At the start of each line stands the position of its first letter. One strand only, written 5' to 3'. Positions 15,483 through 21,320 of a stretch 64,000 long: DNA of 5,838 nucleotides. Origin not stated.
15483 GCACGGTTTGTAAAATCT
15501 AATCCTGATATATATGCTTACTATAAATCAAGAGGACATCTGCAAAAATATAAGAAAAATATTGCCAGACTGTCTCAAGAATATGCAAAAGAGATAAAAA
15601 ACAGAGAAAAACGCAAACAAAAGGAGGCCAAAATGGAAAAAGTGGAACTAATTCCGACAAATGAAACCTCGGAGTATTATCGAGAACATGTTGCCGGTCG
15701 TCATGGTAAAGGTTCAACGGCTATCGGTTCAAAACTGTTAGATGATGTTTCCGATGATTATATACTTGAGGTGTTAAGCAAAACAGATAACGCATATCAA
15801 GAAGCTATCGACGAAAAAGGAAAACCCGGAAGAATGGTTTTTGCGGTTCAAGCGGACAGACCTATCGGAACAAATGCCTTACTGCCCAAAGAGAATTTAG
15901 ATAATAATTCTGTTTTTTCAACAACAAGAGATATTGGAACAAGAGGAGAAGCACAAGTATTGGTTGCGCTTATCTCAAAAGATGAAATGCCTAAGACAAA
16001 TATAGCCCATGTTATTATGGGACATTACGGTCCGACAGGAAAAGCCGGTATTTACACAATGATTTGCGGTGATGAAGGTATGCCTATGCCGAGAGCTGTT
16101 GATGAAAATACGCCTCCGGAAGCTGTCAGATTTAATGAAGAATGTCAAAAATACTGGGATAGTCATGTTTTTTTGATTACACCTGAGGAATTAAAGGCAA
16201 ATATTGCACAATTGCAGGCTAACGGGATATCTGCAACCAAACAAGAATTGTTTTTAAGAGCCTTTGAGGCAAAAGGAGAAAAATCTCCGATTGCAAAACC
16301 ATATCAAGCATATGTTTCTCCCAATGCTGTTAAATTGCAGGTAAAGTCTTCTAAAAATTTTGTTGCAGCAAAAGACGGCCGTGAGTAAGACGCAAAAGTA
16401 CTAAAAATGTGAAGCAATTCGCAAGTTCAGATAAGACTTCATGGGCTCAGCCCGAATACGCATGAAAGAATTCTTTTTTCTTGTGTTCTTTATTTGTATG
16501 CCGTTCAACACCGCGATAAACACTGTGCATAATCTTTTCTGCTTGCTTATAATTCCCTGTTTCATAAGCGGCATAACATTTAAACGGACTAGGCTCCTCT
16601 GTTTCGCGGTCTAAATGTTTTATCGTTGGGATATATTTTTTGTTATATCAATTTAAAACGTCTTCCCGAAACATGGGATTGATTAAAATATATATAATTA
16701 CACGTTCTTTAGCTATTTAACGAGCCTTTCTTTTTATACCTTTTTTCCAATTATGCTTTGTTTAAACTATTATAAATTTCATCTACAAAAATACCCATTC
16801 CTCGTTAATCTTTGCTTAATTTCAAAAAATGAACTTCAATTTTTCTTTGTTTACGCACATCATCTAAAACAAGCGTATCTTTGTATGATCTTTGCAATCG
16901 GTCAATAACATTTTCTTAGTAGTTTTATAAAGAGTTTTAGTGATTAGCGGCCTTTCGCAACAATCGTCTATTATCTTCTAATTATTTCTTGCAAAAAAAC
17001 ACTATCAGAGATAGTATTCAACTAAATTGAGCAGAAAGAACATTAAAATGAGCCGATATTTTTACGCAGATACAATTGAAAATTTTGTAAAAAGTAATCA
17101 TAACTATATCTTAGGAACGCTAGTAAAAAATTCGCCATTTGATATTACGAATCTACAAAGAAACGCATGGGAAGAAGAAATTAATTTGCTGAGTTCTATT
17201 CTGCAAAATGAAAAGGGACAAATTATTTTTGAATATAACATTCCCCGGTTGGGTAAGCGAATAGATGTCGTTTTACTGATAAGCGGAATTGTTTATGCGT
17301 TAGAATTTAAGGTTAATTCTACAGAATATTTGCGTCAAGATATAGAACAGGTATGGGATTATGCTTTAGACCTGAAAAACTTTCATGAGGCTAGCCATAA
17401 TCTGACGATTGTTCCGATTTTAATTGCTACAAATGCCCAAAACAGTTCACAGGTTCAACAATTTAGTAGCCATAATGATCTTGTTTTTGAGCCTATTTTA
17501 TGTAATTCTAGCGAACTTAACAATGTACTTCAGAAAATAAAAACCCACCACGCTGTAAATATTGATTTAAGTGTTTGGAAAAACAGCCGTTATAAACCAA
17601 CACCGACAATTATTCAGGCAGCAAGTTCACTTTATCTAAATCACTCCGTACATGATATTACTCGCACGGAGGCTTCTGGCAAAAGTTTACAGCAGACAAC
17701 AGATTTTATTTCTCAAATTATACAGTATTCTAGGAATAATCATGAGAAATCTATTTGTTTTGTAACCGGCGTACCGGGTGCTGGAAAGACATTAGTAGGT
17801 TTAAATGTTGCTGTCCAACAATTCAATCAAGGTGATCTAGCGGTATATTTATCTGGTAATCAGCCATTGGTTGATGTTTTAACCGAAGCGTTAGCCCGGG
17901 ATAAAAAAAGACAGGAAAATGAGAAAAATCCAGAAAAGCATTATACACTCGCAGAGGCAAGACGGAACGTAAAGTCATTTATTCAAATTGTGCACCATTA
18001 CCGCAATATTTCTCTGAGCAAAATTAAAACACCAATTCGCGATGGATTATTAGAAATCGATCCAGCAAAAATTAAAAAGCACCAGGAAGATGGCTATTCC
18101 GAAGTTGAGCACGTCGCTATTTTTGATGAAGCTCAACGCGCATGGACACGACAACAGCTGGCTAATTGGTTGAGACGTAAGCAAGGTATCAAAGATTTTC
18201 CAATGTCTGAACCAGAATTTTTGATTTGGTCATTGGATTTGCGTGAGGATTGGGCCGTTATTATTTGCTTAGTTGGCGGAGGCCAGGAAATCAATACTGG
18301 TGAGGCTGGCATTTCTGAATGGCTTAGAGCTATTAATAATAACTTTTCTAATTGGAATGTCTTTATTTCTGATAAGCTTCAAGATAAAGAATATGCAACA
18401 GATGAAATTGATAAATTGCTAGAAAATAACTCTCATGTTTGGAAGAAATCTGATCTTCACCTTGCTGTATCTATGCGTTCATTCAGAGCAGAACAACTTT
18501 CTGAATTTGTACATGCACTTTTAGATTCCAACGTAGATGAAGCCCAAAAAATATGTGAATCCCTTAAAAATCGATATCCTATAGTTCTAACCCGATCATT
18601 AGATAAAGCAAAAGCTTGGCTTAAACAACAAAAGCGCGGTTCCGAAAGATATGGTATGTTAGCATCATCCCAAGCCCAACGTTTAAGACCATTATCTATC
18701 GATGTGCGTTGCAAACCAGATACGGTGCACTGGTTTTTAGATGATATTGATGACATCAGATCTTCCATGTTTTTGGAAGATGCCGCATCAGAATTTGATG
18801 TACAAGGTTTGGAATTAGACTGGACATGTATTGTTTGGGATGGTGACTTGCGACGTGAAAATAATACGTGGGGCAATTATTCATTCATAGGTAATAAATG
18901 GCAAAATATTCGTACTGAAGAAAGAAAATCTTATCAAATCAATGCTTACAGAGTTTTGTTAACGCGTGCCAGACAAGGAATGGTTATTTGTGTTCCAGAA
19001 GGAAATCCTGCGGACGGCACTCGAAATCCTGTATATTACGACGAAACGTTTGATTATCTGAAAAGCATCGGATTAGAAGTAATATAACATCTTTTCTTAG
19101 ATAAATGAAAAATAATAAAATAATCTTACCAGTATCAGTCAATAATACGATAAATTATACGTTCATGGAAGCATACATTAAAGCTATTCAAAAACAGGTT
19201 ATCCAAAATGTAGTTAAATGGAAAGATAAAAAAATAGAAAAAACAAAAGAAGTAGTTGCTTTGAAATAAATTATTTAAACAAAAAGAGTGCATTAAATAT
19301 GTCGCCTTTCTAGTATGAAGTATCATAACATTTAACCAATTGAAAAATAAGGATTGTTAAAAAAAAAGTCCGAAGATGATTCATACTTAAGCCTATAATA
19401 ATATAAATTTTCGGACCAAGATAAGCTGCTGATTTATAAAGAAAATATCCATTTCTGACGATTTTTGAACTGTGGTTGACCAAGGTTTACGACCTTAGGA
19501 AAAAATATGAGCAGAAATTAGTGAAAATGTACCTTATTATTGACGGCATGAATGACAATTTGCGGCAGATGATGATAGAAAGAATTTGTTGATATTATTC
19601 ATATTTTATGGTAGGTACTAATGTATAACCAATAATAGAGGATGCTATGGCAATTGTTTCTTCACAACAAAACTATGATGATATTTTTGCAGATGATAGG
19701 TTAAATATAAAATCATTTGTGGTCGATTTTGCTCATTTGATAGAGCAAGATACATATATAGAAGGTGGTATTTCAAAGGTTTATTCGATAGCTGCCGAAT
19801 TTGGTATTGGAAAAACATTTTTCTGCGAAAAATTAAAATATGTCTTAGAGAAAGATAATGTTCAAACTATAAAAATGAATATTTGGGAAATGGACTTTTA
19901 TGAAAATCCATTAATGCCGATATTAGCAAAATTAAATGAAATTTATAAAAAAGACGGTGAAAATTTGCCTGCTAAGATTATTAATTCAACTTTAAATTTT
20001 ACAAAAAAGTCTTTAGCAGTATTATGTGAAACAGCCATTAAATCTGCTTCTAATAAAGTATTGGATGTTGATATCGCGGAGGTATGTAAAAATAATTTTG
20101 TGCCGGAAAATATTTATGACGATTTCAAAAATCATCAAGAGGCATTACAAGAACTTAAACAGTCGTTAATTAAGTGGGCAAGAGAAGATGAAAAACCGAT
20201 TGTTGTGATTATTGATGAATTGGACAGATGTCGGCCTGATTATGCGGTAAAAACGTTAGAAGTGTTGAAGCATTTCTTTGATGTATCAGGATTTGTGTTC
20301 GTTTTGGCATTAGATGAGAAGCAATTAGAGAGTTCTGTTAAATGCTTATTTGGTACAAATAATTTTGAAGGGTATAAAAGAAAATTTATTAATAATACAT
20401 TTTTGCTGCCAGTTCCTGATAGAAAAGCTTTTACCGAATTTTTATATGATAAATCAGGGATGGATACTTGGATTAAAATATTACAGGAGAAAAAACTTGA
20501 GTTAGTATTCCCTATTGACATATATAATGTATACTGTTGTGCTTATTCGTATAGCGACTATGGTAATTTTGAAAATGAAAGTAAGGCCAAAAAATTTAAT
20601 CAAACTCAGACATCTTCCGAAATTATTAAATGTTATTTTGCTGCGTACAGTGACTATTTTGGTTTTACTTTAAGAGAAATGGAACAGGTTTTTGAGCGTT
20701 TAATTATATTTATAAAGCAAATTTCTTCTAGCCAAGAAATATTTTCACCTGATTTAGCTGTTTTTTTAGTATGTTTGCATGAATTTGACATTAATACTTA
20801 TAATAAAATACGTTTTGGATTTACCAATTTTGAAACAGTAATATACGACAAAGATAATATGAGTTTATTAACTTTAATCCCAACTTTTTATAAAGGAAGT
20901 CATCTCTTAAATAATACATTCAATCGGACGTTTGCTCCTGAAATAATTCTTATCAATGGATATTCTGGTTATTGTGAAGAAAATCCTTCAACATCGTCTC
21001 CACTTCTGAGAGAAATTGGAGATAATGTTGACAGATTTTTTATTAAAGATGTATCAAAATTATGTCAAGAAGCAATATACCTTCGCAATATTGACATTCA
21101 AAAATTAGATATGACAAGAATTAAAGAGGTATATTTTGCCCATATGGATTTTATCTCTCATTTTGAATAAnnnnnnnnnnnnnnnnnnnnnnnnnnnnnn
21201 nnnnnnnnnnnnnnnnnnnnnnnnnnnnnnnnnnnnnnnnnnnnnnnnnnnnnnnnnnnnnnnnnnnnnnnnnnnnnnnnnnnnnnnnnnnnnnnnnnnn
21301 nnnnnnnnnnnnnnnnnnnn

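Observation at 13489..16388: Split HipS/HipT-like kinase whose kinase subunit is fused to a catalytically degenerate CCA-enzyme HD/tail module and an unknown 250-aa domain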

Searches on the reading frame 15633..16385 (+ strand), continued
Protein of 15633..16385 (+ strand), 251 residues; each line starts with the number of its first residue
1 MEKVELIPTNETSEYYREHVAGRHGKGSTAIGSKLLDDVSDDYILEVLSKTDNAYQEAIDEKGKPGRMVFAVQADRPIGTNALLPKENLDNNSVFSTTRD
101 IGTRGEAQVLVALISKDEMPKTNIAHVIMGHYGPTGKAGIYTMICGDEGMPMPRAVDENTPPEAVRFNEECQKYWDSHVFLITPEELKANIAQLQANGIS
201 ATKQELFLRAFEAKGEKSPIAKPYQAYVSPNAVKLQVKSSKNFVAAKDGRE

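Call 100: find_related_loci(query=window:15633-16385:+, collection=viral_contigs, flank=5000)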
Query window:15633-16385:+ (251 aa) in viral_contigs; peptide patterns used: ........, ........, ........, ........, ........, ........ (x = any residue, [..] = any of these).
4 stretches matched a pattern, but none encodes a relative of the query by tblastn (E <= 1e-3).

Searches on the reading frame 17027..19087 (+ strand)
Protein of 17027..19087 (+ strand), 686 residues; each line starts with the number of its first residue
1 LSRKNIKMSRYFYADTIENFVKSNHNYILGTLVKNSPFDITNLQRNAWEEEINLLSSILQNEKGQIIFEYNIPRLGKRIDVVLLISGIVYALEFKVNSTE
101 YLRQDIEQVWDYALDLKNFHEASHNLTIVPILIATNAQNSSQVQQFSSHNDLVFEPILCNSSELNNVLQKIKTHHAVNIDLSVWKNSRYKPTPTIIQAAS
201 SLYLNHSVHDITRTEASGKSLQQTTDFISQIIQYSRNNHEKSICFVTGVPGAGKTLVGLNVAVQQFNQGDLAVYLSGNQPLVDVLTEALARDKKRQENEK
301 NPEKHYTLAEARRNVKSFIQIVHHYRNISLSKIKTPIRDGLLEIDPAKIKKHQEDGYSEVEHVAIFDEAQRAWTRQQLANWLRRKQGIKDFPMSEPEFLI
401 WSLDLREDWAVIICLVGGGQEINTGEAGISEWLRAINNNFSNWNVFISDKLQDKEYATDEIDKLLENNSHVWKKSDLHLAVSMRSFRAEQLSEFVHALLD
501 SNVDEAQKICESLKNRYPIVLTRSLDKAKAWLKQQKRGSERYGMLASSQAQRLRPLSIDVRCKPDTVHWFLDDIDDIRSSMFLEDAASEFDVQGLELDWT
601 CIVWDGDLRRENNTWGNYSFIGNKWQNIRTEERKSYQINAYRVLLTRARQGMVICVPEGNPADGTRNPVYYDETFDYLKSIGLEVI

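Call 3: search_protein_families(library=pfam, proteins=[window:17027-19087:+], max_evalue=0.1)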
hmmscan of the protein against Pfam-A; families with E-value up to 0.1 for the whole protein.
window:17027-19087:+ (686 aa): 8 families
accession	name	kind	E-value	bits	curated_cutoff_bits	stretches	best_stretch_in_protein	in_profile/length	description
PF09848.15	SLFN-g3_helicase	-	2.3e-74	251.2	24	1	241-657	1-353/354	Schlafen group 3, DNA/RNA helicase domain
PF13401.12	AAA_22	-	0.00039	21.2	27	1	239-384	3-106/130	AAA domain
PF06745.19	ATPase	-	0.0013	18.6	26.6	1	240-288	18-67/231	KaiC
PF02562.22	PhoH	-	0.0032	17.4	27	1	234-294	12-70/205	PhoH-like protein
PF20720.3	nSTAND3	-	0.0079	16.3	27.2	1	239-277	15-53/155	Novel STAND NTPase 3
PF00270.35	DEAD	-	0.0085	16.3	26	1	242-375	15-132/167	DEAD/DEAH box helicase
PF13191.12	AAA_16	-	0.015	16.2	32.6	0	236-292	19-77/167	AAA ATPase domain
PF00011.27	HSP20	-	0.033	14.7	20.8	1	259-354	11-93/102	Hsp20/alpha crystallin family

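Call 4: search_protein_families(library=ncbifam, proteins=[window:17027-19087:+], max_evalue=0.1)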
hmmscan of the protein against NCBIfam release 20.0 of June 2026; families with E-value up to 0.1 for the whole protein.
window:17027-19087:+ (686 aa): 8 families
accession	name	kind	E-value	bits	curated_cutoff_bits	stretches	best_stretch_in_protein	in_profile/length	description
TIGR03881.1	KaiC_arch_4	hypoth_equivalog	0.00043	20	247.8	1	243-288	23-68/231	KaiC domain-containing protein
NF004629.0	PRK05973.1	equivalog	0.00074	18.6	156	1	221-299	44-122/237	DNA helicase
NF005304.0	PRK06835.1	equivalog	0.0069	15.5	215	1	216-298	160-239/330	ATP-binding protein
TIGR03880.1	KaiC_arch_3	hypoth_equivalog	0.0072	15.9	249.45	1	240-289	15-64/224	KaiC domain-containing protein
TIGR03878.1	thermo_KaiC_2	hypoth_equivalog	0.0077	15.6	232.2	1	241-291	36-86/259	KaiC domain-containing protein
TIGR04400.1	RK_trnsloc_Pase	equivalog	0.044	12.9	200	1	57-185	28-156/358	Arg-Lys translocation region protein phosphatase RktP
NF004041.0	PRK05541.1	subfamily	0.048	13.7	127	0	238-288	4-53/176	adenylyl-sulfate kinase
TIGR02237.1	recomb_radB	equivalog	0.094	12.6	172.4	0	243-279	14-50/210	DNA repair and recombination protein RadB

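Call 5: search_protein_families(library=padloc, proteins=[window:17027-19087:+], max_evalue=0.1)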
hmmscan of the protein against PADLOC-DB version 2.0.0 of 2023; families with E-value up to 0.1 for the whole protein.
window:17027-19087:+ (686 aa): 1 family
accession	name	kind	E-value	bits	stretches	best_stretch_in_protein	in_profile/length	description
PDLC05014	PDC-S41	-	1.3e-271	900.7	1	8-685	1-652/657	-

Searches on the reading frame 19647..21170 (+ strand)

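Call 3: search_protein_families(library=pfam, proteins=[window:19647-21170:+], max_evalue=0.1)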
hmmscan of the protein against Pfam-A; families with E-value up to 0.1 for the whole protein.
window:19647-21170:+ (507 aa): 7 families
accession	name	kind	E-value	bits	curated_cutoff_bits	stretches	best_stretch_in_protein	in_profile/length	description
PF07693.20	KAP_NTPase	-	6.8e-35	121.2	20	1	44-319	21-258/293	KAP family P-loop domain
PF13401.12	AAA_22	-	7.3e-07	30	27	1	47-223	9-123/130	AAA domain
PF13191.12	AAA_16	-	8.8e-06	26.7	32.6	1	51-211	32-156/167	AAA ATPase domain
PF24883.2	NPHP3_N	-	0.0019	18.9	24.8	1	153-212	95-151/164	Nephrocystin 3, N-terminal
PF07728.20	AAA_5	-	0.029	14.8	22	0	177-208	63-91/139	AAA domain (dynein-related subfamily)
PF10923.14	BrxC_BrxD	-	0.039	13.3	22.2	1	32-107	38-109/414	BREX system ATP-binding protein BrxC/D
PF00004.35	AAA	-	0.065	14.1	21.2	0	143-199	31-73/131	ATPase family associated with various cellular activities (AAA)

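Call 4: search_protein_families(library=ncbifam, proteins=[window:19647-21170:+], max_evalue=0.1)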
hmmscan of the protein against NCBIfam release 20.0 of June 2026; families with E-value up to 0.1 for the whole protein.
window:19647-21170:+ (507 aa): 3 families
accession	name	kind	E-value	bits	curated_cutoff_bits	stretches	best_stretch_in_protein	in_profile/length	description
NF041923.1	QatA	equivalog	1.7e-12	46.8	600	1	142-236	167-254/628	Qat anti-phage system ATPase QatA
NF033438.1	BREX_BrxD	equivalog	0.038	13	350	0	34-109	39-107/423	BREX system ATP-binding protein BrxD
NF038225.1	IcmX_IVB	equivalog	0.038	13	500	1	310-430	24-129/438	type IVB secretion system protein IcmX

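Call 5: search_protein_families(library=padloc, proteins=[window:19647-21170:+], max_evalue=0.1)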
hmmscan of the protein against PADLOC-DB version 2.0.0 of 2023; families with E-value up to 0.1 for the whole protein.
window:19647-21170:+ (507 aa): 10 families
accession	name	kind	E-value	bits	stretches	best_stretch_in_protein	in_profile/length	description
PDLC04959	PDC-S20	-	1.7e-69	233.6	2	9-277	11-281/464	-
PDLC04956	PDC-S20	-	2.5e-38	130.6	1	51-256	41-254/450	-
PDLC04957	PDC-S20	-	1.5e-37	128.1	1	16-254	5-255/446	-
PDLC04958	PDC-S20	-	6.9e-33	112.6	1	17-249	4-241/458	-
PDLC02361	PifA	-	2.4e-16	57.5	1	17-259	17-258/720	PifA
PDLC02209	QatA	-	3e-12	43.9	1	132-235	158-254/646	-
PDLC02210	QatA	-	9.5e-11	38.9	1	167-235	187-255/593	-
PDLC05031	PDC-S49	-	2.6e-05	21.3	1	50-160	31-141/624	-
PDLC02494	BrxD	-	0.024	11.8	0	36-109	45-111/440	BrxD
PDLC04140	mad8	-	0.04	11.4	0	92-199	103-207/314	mads_8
